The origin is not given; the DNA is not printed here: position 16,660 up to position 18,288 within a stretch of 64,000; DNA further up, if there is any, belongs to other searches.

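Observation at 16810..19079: RNase HIII translationally coupled to a surface lipoprotein carrying a ComEC-type MBL nuclease domain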

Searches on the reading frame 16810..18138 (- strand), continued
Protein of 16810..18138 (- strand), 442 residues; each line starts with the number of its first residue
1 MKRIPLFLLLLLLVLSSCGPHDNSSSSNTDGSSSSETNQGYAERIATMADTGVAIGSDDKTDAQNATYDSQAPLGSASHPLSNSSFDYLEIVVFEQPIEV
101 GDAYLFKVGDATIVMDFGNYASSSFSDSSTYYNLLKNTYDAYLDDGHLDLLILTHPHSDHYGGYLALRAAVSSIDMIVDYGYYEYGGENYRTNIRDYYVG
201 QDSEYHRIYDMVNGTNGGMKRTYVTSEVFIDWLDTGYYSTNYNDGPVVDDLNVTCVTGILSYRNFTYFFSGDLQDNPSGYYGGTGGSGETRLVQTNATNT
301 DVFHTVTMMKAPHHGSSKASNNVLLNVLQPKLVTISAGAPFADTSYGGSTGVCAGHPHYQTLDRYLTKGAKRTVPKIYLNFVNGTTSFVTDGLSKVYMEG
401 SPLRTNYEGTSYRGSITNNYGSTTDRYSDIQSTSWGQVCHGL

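Call 19: predict_structure(alignment_id=A1)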
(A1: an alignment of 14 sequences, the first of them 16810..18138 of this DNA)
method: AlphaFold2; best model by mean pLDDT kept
length: 442 residues; sequences in the alignment: 14
mean_pLDDT: 57.1   pTM: 0.63
mean pLDDT of the five models: 57.1, 44.1, 43.2, 41.5, 40.4
residues with pLDDT >= 90: 14; 70-90: 99; 50-70: 167; < 50: 162
segments of 3 or more residues with pLDDT < 50: 18-45, 47-49, 210-221, 234-263, 278-286, 301-303, 315-319, 348-355, 382-442
pLDDT, mean of each block of 10 residues (from residue 1): 65 60 32 34 48 59 62 70 67 71 75 83 76 87 86 72 87 85 59 84 72 33 59 47 34 32 54 52 47 56 58 50 63 64 52 52 63 60 40 35 32 37 32 33 26
secondary structure, 60 per line:
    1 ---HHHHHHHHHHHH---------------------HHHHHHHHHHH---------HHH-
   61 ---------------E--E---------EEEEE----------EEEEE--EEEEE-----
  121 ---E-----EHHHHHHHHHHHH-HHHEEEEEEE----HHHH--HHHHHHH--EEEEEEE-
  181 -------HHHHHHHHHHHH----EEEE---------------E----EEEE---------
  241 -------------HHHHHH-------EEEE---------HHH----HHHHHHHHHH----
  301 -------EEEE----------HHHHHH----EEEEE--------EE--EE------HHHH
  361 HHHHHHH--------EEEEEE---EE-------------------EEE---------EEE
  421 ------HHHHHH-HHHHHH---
elements in order: H4-15 H37-47 E89-93 E104-108 E111-115 H131-142 E147-153 H158-161 H164-170 E173-179 H188-199 E204-207 E228-231 H254-259 E267-270 H287-296 E308-311 H322-327 E332-336 H357-367 E376-381 E406-408 E418-420 H427-432 H434-439
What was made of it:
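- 18022..18084 (-): Ser-rich, low-complexity linker (aa 19-39). It had low confidence in the first model (call 19).
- Tried and rejected: The first structure prediction used 14 close homologues and was poor (pLDDT 57, call 19), so I did not use it.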

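Call 23: search_solved_structures(query=A1, max_evalue=10, show_alignments=3)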
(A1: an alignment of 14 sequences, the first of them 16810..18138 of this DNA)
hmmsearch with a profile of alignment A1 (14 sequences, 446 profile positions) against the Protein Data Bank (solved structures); distinct sequences matched with E-value up to 10: 108 (the best 60 are shown).
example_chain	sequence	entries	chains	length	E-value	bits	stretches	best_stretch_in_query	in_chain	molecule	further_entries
9vc6_A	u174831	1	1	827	2.6e-08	36.4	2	309-345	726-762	Competence protein ComEC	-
9ic4_A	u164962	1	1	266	1.8e-06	30.4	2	254-344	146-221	Competence protein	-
30bt_A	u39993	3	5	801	1.7e-05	27.1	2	254-344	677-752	Beta-lactamase-like domain | ComEC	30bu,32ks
8yhd_H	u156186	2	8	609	0.0011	21.1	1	105-179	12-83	a protein | Cas14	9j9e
7dck_A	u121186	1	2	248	0.0013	20.9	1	130-178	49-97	Lactamase_B domain-containing protein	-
6hrg_A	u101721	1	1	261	0.0026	20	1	141-169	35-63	UPF0173 metal-dependent hydrolase Igni_1254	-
2p4z_A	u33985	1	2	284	0.0033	19.6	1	103-176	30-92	Metal-dependent hydrolases of the beta-lactamase superfamily II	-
3af5_A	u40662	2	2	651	0.0052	19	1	92-170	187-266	Putative uncharacterized protein PH1404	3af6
9bct_J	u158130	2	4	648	0.01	18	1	88-169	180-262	Transcription termination factor FttA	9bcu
1wra_A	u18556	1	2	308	0.014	17.6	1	133-303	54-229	Teichoic acid phosphorylcholine esterase/choline binding protein E (cbpE)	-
2nzf_A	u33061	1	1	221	0.016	17.3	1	151-175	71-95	Beta-lactamase II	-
2nze_A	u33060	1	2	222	0.016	17.3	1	151-175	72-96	Beta-lactamase II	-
2nxa_A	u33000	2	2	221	0.017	17.3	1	151-175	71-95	Beta-lactamase II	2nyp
12qj_A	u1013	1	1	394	0.038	16.1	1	133-303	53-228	Choline binding protein E CbpE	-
2bib_A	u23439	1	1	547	0.075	15.1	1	133-302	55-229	TEICHOIC ACID PHOSPHORYLCHOLINE ESTERASE/ CHOLINE BINDING PROTEIN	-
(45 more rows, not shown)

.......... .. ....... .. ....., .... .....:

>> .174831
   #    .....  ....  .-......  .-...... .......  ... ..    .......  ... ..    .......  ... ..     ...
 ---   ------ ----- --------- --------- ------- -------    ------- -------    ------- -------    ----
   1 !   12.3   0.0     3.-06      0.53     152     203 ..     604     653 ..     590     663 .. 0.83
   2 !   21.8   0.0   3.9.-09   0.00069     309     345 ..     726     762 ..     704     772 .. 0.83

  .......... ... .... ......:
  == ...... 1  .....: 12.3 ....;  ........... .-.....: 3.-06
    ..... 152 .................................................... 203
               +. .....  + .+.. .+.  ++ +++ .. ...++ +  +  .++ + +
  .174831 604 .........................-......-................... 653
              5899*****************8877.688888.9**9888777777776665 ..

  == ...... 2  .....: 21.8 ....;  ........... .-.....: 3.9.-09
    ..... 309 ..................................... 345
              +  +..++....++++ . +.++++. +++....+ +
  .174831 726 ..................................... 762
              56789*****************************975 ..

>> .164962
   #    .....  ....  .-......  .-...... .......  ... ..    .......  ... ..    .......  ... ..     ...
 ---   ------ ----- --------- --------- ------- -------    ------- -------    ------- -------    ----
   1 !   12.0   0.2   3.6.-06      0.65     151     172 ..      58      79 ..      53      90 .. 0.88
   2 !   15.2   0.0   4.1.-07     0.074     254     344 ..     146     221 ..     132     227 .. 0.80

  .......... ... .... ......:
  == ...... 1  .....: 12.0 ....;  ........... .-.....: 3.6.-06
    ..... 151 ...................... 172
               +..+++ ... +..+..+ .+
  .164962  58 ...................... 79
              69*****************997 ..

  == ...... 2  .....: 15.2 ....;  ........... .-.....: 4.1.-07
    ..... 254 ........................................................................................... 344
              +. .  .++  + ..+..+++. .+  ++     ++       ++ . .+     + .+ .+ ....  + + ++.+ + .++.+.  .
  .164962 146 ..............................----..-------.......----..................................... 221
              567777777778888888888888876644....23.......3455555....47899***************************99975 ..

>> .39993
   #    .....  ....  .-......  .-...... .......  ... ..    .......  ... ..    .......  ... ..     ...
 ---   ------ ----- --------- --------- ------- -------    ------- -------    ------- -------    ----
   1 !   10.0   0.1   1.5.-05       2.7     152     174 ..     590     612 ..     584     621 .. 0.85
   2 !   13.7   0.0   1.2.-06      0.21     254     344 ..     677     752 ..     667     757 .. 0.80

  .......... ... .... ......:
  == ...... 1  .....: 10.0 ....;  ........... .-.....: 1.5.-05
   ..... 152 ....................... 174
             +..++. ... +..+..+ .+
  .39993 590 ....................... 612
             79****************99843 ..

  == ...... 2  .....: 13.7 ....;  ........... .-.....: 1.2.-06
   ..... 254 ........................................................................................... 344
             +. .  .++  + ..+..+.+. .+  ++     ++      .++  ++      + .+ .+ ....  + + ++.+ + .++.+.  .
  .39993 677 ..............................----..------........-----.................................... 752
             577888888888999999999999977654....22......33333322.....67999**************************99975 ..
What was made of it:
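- On ComEC-CTD / Pce clade of MBL domains: The top three PDB hits of the profile are ComEC (call 23).
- Closest known: Pce / CbpE, the teichoic-acid phosphorylcholine esterase of Streptococcus pneumoniae. Different: Its sequence match is weak, at E 0.014 (call 23).
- Other MBLs score 1e-3 or worse (call 23). The sequence profile favours ComEC by about six orders of magnitude: E 2.6e-8 against 0.014 for Pce (call 23).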

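Call 24: search_protein_families(library=padloc, proteins=[window:16810-18138:-], max_evalue=1)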
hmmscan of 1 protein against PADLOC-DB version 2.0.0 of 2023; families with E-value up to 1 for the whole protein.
window:16810-18138:- (442 aa): 5 families
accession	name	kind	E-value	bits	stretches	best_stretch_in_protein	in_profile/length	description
PDLC03854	LmuA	-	4.2e-08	30.7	2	101-167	13-76/345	-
PDLC04675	PDC-M48B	-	2.4e-07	28.3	2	102-163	17-74/291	-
PDLC03805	RTasMBL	-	3.2e-06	24.5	2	101-175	11-75/322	DRT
PDLC02158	Avs1a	-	1.7e-05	22.2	2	97-167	7-70/392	-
PDLC04676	PDC-M48B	-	0.0029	14.5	1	141-167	54-80/357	-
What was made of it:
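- On Anti-phage MBL effectors (Avs1a, 6A-MBL, LmuA): The PADLOC hits cover only aa 97-175 (call 24).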

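Call 38: find_homologous_proteins(query=A1, max_evalue=0.001)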
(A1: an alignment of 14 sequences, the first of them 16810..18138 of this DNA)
Query A1 (14 sequences) (442 aa, profile of the alignment): 48 proteins with E <= 0.001 among 8000 candidates.
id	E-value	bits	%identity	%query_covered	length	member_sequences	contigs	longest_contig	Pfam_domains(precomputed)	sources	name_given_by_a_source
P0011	5.3e-230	782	63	96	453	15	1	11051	PF00753.34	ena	-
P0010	7.8e-230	781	63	100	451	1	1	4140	PF00753.34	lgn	-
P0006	5.6e-229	779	65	100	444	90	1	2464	PF00753.34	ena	-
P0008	2.8e-228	776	64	100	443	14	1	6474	PF00753.34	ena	-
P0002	3.3e-228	776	67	100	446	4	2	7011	PF00753.34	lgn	-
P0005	1.5e-224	764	66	100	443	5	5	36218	PF00753.34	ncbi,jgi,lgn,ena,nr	ncbi:MAG: MBL fold metallo-hydrolase [Bacilli bacterium]|jgi:beta-lactamase superfamily II metal-dep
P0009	1.7e-223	761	68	92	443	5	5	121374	PF00753.34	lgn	-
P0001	1.9e-223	760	100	100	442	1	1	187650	PF00753.34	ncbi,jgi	ncbi:MAG: MBL fold metallo-hydrolase [Bacilli bacterium]|jgi:beta-lactamase superfamily II metal-dep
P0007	1.4e-221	754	66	100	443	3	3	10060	PF00753.34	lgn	-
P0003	3.6e-219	746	67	99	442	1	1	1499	PF00753.34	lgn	-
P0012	1.5e-218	744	62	100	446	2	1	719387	PF00753.34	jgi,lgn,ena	-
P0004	3.6e-218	743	67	96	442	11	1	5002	PF00753.34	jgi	-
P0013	7.2e-216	735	66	89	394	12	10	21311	PF00753.34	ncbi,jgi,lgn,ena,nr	ncbi:MAG: MBL fold metallo-hydrolase [Bacilli bacterium]|nr:MBL fold metallo-hydrolase [Bacilli bact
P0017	2.1e-192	658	41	100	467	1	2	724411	PF00753.34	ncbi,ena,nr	ncbi:MAG TPA: MBL fold metallo-hydrolase [Bacilli bacterium]|nr:MBL fold metallo-hydrolase [Bacilli 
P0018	2.3e-189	648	40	100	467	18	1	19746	PF00753.34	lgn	-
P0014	4.2e-158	545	63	67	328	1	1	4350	PF00753.34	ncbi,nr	ncbi:MAG: MBL fold metallo-hydrolase, partial [Bacilli bacterium]|nr:MBL fold metallo-hydrolase [Bac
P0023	1.6e-14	72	30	54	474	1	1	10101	PF00753.34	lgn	-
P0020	5.8e-14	70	29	67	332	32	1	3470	PF12706.14,PF23023.2,PF19583.6,PF00753.34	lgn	-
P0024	3.3e-11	61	26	67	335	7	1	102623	PF12706.14,PF00753.34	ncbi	-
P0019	1.8e-10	58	26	64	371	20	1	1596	PF12706.14,PF23023.2,PF00753.34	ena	-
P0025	5.5e-8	50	24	69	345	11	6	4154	PF00753.34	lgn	-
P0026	1.1e-7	49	22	60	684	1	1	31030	PF12706.14,PF13567.12,PF03772.22,PF00753.34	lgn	-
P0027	1.4e-7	49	25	63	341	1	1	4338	PF12706.14,PF23023.2,PF00753.34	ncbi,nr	ncbi:MAG: ComEC/Rec2 family competence protein, partial [Candidatus Marinimicrobia bacterium]|nr:Com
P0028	5.1e-7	47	23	51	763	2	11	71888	PF13567.12,PF03772.22,PF00753.34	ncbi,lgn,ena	-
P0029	7.0e-7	47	24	56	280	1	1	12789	PF25281.1,PF00753.34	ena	-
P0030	9.9e-7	46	30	13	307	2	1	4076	PF00753.34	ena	-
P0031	9.9e-7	46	26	53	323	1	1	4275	PF00753.34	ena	-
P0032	1.0e-6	46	25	68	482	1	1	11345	PF12706.14,PF03772.22,PF00753.34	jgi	-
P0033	1.4e-6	46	25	50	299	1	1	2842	PF12706.14,PF23023.2,PF00753.34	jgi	jgi:beta-lactamase superfamily II metal-dependent hydrolase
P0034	1.7e-6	45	22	60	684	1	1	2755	PF13567.12,PF03772.22,PF00753.34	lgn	-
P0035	1.8e-6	45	22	56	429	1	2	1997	PF00932.26,PF23023.2,PF00753.34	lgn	-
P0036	2.2e-6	45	35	18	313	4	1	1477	PF00753.34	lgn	-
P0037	2.3e-6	45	22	59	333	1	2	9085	PF12706.14,PF19583.6,PF00753.34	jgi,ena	-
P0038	2.6e-6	45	52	7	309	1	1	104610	PF00753.34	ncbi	ncbi:MAG: ComEC/Rec2 family competence protein [Porcipelethomonas sp.]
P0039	4.1e-6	44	25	76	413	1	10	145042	PF12706.14,PF23023.2,PF00753.34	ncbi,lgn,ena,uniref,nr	ncbi:ComEC/Rec2 family competence protein [Clostridium sp.]|uniref:ComEC/Rec2 family competence prot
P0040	4.3e-6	44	28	45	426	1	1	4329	PF00753.34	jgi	jgi:competence protein ComEC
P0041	7.0e-6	43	27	60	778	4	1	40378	PF13567.12,PF03772.22,PF00753.34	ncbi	-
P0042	7.1e-6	43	22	61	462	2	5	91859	PF12706.14,PF00753.34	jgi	-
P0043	1.2e-5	43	25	64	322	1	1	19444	PF12706.14,PF23023.2,PF00753.34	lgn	-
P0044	2.2e-5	42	41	7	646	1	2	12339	PF13567.12,PF00753.34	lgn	-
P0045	3.3e-5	41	22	49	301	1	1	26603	PF00753.34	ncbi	-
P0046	3.0e-4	38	20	53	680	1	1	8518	PF12706.14,PF23023.2,PF03772.22,PF00753.34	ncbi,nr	ncbi:MAG: ComEC/Rec2 family competence protein [Bacillota bacterium]|nr:ComEC/Rec2 family competence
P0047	3.8e-4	38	34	14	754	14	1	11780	PF03772.22,PF00753.34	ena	-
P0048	6.1e-4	37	27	56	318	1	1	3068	PF00753.34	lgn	-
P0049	7.2e-4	37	25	60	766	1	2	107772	PF12706.14,PF03772.22,PF00753.34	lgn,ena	-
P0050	7.6e-4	37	24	50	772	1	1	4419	PF13567.12,PF03772.22,PF00753.34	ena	-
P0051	7.8e-4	37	23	52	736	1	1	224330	PF12706.14,PF13567.12,PF03772.22,PF00753.34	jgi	jgi:competence protein ComEC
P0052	8.3e-4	37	24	50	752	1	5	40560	PF03772.22,PF00753.34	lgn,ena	-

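Call 40: search_protein_representatives(alignment_id=A1)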
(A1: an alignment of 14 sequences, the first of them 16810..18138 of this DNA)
Query: 14 sequences, 446 profile positions. Proteins with E-value up to 0.001 (for the whole library): 11354; up to 1e-10: 569; up to 1e-30: 45. The best 150 are listed.
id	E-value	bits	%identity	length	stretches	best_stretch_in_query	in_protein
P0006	1.8e-229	778.6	-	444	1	1-446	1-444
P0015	7.6e-183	624.9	-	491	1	2-445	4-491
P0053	1.0e-125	436.6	-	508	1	28-443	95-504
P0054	1.2e-88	314.5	-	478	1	1-445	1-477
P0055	5.6e-55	203.5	-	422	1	1-405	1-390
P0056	2.3e-48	181.7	-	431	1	72-414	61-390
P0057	3.3e-48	181.1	-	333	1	78-411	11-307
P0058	3.4e-48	181.1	-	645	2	74-412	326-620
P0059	2.9e-47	178.0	-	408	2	94-415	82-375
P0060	3.3e-46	174.6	-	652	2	77-398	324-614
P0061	1.2e-44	169.5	-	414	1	3-414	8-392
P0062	1.4e-44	169.2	-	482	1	81-428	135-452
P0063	2.0e-44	168.7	-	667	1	77-401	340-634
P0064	2.5e-44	168.4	-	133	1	3-126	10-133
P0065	5.5e-43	163.9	-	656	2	50-407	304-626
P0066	6.6e-43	163.7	-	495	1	7-417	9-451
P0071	2.4e-39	152.0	-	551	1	19-409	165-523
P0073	9.8e-39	149.9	-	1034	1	93-406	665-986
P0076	3.8e-36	141.4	-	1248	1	86-406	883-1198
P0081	1.1e-34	136.5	-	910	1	89-413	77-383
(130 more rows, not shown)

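Call 41: search_protein_families(library=pfam, proteins=[P0053, P0054, P0055, P0058, P0060, P0063, P0071, P0073, P0076, P0081], max_evalue=0.001)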
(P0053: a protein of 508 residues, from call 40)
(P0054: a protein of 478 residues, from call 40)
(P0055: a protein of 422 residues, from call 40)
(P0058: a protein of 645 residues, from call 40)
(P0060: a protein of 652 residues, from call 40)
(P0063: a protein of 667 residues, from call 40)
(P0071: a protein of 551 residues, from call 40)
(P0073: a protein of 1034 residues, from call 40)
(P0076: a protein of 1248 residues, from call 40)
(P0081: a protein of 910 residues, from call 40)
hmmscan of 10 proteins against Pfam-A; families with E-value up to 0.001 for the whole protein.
P0053 (508 aa): 2 families
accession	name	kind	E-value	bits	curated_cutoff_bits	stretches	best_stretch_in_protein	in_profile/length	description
PF00753.33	Lactamase_B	-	4.2e-11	43.6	22.7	1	200-405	33-195/196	Metallo-beta-lactamase superfamily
PF02368.24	Big_2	-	0.00062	20.1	22.8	0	33-95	7-70/79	Bacterial Ig-like domain (group 2)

P0054 (478 aa): 1 family
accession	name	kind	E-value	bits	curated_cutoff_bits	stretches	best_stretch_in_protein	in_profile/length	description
PF00753.33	Lactamase_B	-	1.3e-10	42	22.7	1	135-366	5-193/196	Metallo-beta-lactamase superfamily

P0055 (422 aa): 1 family
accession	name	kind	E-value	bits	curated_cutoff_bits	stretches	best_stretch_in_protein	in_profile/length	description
PF00753.33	Lactamase_B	-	2.8e-08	34.4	22.7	1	125-192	6-73/196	Metallo-beta-lactamase superfamily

P0058 (645 aa): 2 families
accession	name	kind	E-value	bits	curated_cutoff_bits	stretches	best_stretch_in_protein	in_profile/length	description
PF00753.33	Lactamase_B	-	2.7e-08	34.4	22.7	1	370-414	18-62/196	Metallo-beta-lactamase superfamily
PF12706.13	Lactamase_B_2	-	0.0007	19.7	27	0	370-427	3-63/200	Beta-lactamase superfamily domain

P0060 (652 aa): 3 families
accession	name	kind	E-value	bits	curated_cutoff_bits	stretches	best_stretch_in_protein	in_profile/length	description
PF00753.33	Lactamase_B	-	2.9e-12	47.4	22.7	1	355-563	6-193/196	Metallo-beta-lactamase superfamily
PF12706.13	Lactamase_B_2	-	0.00025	21.1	27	0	368-536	4-160/200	Beta-lactamase superfamily domain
PF19583.5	ODP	-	0.00083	19.7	27.2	0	360-423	8-71/194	ODP family beta lactamase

P0063 (667 aa): 2 families
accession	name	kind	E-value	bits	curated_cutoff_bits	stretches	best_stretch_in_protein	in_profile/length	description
PF00753.33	Lactamase_B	-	1e-12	48.8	22.7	1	371-579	6-193/196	Metallo-beta-lactamase superfamily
PF12706.13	Lactamase_B_2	-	0.00025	21.2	27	1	405-537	25-148/200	Beta-lactamase superfamily domain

P0071 (551 aa): 1 family
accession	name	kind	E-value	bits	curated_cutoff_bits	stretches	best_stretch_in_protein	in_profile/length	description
PF00753.33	Lactamase_B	-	1.1e-08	35.6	22.7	1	250-461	5-193/196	Metallo-beta-lactamase superfamily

P0073 (1034 aa): 1 family
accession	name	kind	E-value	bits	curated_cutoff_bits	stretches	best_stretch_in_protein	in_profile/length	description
PF00753.33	Lactamase_B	-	3.1e-06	27.7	22.7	1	678-736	6-63/196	Metallo-beta-lactamase superfamily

P0076 (1248 aa): 2 families
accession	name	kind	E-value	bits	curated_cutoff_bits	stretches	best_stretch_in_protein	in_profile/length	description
PF00753.33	Lactamase_B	-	1.7e-06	28.5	22.7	1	903-960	6-62/196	Metallo-beta-lactamase superfamily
PF12706.13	Lactamase_B_2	-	0.00028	21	27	0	916-1091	4-159/200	Beta-lactamase superfamily domain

P0081 (910 aa): 2 families
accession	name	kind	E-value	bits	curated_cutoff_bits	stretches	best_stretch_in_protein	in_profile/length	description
PF00753.33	Lactamase_B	-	3.8e-09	37.2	22.7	1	94-306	6-194/196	Metallo-beta-lactamase superfamily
PF20578.4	aBig_2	-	7.4e-09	35.7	27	1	669-732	22-87/89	Atrophied bacterial Ig domain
